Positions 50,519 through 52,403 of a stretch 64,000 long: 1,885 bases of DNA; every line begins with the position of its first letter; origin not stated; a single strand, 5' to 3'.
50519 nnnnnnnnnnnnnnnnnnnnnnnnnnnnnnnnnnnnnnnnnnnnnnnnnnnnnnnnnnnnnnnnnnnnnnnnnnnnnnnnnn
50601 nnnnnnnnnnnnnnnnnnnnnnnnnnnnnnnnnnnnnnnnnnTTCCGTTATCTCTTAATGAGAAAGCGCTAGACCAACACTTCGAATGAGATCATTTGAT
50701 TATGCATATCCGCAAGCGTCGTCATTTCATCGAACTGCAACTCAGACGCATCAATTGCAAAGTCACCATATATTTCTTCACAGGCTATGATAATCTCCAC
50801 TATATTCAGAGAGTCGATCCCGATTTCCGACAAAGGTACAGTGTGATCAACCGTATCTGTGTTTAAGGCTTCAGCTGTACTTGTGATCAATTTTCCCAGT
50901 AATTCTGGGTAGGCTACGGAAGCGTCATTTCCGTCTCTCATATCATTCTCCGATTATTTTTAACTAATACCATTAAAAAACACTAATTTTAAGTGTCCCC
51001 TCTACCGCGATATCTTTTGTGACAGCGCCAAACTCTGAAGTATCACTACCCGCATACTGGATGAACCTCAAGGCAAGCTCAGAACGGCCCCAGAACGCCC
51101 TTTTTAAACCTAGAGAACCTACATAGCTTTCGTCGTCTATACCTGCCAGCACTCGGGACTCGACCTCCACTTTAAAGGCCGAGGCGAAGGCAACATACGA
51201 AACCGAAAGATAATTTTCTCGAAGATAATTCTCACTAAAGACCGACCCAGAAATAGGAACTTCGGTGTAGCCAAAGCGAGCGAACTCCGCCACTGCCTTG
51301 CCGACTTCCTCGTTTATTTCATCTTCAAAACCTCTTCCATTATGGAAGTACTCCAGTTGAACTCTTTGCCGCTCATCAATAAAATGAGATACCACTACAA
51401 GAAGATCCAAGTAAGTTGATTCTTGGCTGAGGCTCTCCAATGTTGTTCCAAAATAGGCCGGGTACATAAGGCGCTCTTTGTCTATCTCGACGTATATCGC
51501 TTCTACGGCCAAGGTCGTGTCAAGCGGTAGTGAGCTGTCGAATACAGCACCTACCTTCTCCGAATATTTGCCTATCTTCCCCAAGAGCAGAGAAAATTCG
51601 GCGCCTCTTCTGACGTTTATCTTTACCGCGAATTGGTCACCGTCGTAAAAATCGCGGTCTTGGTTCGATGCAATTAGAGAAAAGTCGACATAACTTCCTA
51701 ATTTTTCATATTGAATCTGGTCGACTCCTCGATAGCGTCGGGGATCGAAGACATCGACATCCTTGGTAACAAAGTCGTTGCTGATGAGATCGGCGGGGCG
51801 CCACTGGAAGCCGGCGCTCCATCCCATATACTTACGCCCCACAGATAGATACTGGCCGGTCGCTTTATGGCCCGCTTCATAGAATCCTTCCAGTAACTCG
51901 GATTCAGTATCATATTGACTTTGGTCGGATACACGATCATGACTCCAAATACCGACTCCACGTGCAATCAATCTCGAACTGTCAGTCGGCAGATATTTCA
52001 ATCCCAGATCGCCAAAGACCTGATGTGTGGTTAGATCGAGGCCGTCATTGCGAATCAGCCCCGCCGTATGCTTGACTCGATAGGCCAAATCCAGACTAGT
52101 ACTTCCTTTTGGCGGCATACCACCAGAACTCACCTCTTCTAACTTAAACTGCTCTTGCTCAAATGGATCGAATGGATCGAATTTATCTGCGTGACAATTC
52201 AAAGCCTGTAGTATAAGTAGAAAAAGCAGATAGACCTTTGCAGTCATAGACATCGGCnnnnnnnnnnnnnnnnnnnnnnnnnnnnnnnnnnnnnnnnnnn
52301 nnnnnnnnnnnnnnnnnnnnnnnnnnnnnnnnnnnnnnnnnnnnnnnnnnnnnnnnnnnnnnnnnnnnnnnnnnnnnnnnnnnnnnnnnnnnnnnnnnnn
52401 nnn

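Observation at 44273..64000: Cluster B: AT-rich island with a non-canonical aryl-polyene-like lipid pathway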

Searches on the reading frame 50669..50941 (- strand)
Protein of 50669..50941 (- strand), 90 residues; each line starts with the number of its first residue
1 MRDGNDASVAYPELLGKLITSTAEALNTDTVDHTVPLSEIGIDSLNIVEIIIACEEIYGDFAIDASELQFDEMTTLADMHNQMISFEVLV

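Call 4: search_protein_families(library=pfam, proteins=[window:50669-50941:-], max_evalue=0.01)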
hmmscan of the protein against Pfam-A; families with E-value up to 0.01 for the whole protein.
window:50669-50941:- (90 aa): 1 family
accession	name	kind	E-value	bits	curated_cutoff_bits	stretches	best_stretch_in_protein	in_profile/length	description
PF00550.31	PP-binding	-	7.1e-06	26.6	20.8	1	18-79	3-63/67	Phosphopantetheine attachment site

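Call 6: search_protein_families(library=ncbifam, proteins=[window:50669-50941:-], max_evalue=0.01)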
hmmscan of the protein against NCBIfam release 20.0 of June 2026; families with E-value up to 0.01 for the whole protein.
window:50669-50941:- (90 aa): 8 families
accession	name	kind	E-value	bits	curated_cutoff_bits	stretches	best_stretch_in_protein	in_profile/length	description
NF009104.0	PRK12449.1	equivalog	0.00035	20.5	70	1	16-83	11-75/80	acyl carrier protein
TIGR00517.1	acyl_carrier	equivalog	0.00055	19.8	70.45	1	33-78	26-68/77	acyl carrier protein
NF002148.0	PRK00982.1-2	subfamily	0.0023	17.8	71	1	39-81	33-72/79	acyl carrier protein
NF002150.0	PRK00982.1-4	subfamily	0.0031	17.7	66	1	27-79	21-71/80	acyl carrier protein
NF002149.0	PRK00982.1-3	equivalog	0.0033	17.3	106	1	32-76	25-66/78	acyl carrier protein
NF002151.0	PRK00982.1-5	equivalog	0.0041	17.2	92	1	31-78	24-68/78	acyl carrier protein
NF006031.0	PRK08172.1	equivalog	0.0045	17.6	76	1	25-79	18-70/82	acyl carrier protein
NF002147.0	PRK00982.1-1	equivalog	0.0073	16.1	84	1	38-63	35-59/83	acyl carrier protein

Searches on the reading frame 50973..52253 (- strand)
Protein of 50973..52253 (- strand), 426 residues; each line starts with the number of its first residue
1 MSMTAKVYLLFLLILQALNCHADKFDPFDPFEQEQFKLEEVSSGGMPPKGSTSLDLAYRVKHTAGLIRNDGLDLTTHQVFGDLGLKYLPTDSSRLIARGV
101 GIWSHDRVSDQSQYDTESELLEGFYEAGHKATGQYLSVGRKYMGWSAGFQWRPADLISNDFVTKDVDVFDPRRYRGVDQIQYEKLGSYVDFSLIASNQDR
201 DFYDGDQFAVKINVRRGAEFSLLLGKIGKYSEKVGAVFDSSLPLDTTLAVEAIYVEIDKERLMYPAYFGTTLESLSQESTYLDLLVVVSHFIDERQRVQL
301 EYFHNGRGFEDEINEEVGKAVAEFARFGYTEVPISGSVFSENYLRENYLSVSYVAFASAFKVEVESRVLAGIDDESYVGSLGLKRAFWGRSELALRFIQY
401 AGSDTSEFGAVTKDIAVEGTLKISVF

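Call 4: search_protein_families(library=pfam, proteins=[window:50973-52253:-], max_evalue=0.01)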
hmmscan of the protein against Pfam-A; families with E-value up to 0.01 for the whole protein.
window:50973-52253:- (426 aa): 0 families

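Call 6: search_protein_families(library=ncbifam, proteins=[window:50973-52253:-], max_evalue=0.01)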
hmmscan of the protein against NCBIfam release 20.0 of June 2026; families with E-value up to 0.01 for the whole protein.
window:50973-52253:- (426 aa): 0 families

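Call 20: search_protein_families(library=pfam, proteins=[window:50973-52253:-], max_evalue=10)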
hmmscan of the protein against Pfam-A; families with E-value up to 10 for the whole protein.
window:50973-52253:- (426 aa): 0 families

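Call 74: search_solved_structures(query=A8, max_evalue=10)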
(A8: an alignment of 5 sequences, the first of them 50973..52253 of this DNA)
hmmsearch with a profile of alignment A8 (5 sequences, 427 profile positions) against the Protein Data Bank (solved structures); distinct sequences matched with E-value up to 10: 0.
